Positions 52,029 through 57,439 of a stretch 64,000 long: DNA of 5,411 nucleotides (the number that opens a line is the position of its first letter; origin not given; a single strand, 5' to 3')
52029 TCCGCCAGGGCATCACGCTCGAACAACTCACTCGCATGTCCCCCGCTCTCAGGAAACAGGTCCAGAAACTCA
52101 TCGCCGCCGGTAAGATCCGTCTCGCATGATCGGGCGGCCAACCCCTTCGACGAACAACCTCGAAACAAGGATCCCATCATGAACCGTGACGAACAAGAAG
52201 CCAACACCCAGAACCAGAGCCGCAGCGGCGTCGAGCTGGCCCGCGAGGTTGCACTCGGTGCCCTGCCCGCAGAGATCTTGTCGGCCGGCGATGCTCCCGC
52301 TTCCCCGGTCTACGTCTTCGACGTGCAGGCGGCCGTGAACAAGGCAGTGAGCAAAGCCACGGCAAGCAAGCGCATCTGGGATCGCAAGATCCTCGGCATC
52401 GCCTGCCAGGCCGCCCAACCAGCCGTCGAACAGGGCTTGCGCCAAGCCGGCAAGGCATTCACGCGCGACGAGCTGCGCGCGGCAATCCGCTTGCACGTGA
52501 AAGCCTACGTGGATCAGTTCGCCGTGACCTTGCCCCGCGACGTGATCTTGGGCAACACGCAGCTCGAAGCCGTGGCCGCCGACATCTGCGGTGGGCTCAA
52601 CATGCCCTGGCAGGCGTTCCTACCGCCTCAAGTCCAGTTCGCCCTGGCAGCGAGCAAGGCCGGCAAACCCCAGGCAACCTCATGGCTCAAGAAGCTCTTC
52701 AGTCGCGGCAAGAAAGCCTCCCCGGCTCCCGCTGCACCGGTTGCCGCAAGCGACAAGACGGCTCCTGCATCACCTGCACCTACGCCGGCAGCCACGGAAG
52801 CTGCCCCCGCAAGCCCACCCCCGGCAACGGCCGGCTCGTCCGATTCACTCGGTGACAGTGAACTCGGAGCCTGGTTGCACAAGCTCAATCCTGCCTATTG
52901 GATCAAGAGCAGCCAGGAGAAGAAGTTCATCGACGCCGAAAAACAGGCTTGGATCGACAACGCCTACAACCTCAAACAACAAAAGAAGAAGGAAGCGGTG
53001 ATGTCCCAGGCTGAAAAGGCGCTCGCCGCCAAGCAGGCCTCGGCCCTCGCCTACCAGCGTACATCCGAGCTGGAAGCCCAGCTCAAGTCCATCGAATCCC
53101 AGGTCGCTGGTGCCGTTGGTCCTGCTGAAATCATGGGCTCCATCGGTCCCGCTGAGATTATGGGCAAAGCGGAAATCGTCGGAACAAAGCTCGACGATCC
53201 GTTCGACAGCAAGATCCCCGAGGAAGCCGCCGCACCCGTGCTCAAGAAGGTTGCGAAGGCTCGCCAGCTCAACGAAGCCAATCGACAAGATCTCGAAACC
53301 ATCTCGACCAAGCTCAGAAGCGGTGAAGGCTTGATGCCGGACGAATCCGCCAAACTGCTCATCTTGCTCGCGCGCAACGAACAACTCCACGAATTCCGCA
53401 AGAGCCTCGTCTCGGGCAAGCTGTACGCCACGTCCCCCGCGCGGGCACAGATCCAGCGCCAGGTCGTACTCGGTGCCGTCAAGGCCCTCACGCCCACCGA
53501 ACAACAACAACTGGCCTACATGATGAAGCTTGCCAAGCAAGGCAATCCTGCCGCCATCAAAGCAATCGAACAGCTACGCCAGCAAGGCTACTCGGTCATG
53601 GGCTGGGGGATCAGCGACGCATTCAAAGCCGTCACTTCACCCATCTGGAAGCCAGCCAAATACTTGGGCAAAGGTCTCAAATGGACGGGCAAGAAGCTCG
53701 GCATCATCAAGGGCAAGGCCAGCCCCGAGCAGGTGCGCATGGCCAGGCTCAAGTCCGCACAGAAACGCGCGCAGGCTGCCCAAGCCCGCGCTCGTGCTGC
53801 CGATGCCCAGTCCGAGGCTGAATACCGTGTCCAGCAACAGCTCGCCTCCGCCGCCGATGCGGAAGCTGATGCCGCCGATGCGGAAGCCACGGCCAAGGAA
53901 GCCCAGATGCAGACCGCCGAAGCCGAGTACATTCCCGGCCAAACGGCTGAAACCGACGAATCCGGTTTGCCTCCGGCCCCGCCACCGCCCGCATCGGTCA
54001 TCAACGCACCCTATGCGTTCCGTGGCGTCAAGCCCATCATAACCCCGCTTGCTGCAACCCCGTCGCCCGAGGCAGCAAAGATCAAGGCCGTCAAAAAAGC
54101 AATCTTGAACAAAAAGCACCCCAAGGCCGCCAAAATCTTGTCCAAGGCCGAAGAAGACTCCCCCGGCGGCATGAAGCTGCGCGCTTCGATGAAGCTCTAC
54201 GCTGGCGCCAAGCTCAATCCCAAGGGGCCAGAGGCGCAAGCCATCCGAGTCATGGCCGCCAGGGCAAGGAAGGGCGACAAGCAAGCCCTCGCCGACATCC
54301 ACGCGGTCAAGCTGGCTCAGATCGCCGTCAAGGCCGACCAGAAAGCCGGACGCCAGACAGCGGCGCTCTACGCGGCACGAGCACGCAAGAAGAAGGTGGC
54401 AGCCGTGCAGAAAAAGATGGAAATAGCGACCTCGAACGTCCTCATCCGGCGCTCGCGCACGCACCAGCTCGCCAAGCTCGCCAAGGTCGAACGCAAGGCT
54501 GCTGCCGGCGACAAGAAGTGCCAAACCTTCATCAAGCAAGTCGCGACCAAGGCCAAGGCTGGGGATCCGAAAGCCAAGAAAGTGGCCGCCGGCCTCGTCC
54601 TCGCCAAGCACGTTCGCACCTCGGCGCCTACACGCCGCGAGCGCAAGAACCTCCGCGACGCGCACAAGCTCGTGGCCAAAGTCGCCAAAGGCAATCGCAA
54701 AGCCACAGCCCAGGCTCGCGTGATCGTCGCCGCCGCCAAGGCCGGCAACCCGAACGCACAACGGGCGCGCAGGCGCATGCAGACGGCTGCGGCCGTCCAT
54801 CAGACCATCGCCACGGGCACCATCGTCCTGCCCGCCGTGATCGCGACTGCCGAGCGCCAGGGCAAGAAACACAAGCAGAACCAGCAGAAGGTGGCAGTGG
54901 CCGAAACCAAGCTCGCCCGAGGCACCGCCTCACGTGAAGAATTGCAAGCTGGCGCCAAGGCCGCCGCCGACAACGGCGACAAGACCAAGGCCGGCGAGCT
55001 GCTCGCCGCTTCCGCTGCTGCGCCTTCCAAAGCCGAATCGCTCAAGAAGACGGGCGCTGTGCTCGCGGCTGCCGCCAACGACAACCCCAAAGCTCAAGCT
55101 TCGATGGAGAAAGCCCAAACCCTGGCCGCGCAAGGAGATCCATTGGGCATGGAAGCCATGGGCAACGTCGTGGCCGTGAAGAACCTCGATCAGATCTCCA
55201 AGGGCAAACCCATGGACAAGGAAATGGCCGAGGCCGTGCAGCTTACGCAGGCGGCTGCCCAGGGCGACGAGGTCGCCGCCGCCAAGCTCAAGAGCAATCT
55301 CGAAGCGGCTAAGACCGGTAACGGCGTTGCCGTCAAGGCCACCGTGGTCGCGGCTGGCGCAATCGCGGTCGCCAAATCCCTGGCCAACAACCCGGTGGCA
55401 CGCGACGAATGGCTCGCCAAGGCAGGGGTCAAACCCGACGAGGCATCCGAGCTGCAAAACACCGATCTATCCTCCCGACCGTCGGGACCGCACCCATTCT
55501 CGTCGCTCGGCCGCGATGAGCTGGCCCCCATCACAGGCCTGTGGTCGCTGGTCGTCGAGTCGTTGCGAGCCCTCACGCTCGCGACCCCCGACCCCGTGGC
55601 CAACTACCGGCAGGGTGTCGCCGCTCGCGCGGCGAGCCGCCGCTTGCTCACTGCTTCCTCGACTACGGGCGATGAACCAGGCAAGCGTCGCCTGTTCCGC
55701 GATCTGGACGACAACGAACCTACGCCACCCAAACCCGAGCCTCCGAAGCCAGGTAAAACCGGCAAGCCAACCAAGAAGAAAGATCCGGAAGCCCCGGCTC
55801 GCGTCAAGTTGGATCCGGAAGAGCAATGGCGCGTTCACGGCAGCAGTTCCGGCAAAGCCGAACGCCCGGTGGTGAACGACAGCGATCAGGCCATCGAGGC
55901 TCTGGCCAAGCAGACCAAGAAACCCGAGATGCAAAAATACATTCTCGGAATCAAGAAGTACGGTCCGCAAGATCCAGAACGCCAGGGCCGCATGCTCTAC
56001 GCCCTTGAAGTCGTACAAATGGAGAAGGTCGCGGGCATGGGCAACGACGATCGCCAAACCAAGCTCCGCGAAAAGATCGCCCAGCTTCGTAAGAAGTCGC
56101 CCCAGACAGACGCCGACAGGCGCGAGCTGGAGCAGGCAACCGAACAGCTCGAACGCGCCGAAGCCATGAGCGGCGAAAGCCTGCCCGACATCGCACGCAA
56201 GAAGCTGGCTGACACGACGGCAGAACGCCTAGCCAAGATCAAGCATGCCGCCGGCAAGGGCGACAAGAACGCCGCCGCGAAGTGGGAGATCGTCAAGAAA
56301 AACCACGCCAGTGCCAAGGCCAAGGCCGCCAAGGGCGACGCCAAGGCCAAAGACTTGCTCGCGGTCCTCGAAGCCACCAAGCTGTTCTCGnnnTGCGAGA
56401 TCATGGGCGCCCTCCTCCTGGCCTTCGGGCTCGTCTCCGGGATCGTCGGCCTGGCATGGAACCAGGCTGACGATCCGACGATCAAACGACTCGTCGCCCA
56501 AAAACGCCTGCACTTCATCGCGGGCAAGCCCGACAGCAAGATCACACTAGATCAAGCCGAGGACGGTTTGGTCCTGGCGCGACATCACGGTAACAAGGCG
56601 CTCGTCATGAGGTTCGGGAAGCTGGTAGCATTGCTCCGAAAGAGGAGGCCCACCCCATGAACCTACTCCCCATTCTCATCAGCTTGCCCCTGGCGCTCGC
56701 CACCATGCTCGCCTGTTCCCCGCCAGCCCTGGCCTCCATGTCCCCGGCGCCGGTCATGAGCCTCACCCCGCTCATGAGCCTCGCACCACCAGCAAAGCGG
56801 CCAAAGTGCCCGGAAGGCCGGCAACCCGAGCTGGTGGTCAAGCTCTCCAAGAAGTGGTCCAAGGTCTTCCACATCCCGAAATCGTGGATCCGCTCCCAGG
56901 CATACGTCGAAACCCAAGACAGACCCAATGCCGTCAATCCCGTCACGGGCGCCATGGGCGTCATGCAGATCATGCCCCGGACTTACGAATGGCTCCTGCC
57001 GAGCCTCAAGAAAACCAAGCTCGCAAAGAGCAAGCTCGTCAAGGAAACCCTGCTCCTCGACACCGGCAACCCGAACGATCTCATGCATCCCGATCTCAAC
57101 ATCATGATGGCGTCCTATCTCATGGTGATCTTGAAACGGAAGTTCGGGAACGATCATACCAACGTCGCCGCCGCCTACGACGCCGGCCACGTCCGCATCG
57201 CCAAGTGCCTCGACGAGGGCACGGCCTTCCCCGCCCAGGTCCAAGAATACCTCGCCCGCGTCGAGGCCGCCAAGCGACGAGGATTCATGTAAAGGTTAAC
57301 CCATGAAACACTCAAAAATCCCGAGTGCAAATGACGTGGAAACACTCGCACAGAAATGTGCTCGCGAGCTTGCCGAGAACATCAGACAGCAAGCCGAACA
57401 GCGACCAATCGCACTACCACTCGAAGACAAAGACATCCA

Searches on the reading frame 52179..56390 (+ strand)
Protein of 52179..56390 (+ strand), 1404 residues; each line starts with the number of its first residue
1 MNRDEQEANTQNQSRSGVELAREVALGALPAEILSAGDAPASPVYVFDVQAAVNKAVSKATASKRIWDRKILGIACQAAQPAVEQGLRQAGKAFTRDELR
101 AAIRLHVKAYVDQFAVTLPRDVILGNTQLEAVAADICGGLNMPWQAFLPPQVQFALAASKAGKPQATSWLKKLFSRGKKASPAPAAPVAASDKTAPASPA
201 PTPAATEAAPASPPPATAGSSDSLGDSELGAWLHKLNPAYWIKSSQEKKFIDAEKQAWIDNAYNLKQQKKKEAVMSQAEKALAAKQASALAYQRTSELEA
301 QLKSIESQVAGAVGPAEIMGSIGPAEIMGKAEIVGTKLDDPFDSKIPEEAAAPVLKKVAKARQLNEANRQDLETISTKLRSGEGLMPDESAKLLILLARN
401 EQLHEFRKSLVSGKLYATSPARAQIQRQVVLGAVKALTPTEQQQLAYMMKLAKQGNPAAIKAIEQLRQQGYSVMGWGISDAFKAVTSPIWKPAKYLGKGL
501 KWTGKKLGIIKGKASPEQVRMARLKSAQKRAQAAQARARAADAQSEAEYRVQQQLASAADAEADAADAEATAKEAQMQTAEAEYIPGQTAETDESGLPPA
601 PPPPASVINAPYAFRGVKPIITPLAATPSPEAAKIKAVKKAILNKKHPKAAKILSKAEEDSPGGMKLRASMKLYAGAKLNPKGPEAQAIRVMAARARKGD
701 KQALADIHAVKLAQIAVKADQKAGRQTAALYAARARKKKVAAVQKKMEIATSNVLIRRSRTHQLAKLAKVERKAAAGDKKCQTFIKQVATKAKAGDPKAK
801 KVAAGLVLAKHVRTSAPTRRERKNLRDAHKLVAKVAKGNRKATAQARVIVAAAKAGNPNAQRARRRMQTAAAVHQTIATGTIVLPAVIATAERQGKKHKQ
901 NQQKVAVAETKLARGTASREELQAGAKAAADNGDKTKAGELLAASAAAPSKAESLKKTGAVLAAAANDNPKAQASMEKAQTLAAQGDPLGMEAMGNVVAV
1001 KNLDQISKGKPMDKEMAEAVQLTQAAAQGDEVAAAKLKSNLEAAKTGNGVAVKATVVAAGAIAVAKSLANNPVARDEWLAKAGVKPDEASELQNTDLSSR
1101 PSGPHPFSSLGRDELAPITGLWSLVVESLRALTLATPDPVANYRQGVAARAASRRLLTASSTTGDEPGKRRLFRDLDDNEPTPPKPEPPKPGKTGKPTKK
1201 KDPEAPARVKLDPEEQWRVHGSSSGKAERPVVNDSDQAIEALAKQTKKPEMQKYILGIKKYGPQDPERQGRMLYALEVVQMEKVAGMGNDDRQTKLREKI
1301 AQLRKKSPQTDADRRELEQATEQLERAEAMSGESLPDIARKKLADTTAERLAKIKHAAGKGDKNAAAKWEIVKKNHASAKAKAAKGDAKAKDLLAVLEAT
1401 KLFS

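Call 8: search_protein_families(library=phrogs, proteins=[window:52179-56390:+], max_evalue=0.001)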
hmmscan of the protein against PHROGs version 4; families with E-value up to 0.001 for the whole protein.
window:52179-56390:+ (1404 aa): 0 families

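Call 9: search_protein_families(library=pfam, proteins=[window:52179-56390:+], max_evalue=0.001)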
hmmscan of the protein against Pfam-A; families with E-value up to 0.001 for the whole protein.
window:52179-56390:+ (1404 aa): 0 families

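Call 59: find_related_loci(query=window:52179-56390:+, collection=viral_contigs, flank=3000)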
Query window:52179-56390:+ (1404 aa) in viral_contigs; peptide patterns used: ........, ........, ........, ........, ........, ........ (x = any residue, [..] = any of these).
6 stretches matched a pattern, but none encodes a relative of the query by tblastn (E <= 1e-3).

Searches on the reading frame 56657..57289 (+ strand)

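Call 24: search_protein_families(library=phrogs, proteins=[window:56657-57289:+], max_evalue=0.01)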
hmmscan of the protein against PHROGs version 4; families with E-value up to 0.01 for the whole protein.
window:56657-57289:+ (211 aa): 6 families
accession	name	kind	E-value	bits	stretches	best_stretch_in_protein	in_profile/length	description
phrog_669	-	lysis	4.6e-08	31.9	1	60-183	922-1025/1946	endolysin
phrog_342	-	head and packaging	1.2e-06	27.8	1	73-203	28-140/1235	internal virion protein with endolysin domain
phrog_2013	-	tail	3.2e-06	27.2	1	55-109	463-516/657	lytic tail protein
phrog_10475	-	lysis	0.00079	19.1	1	91-204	306-395/700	endolysin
phrog_13449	-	other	0.0016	19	0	65-111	12-57/269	transglycosylase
phrog_28504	-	tail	0.0046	16.8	0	59-111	232-283/597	lytic tail fiber protein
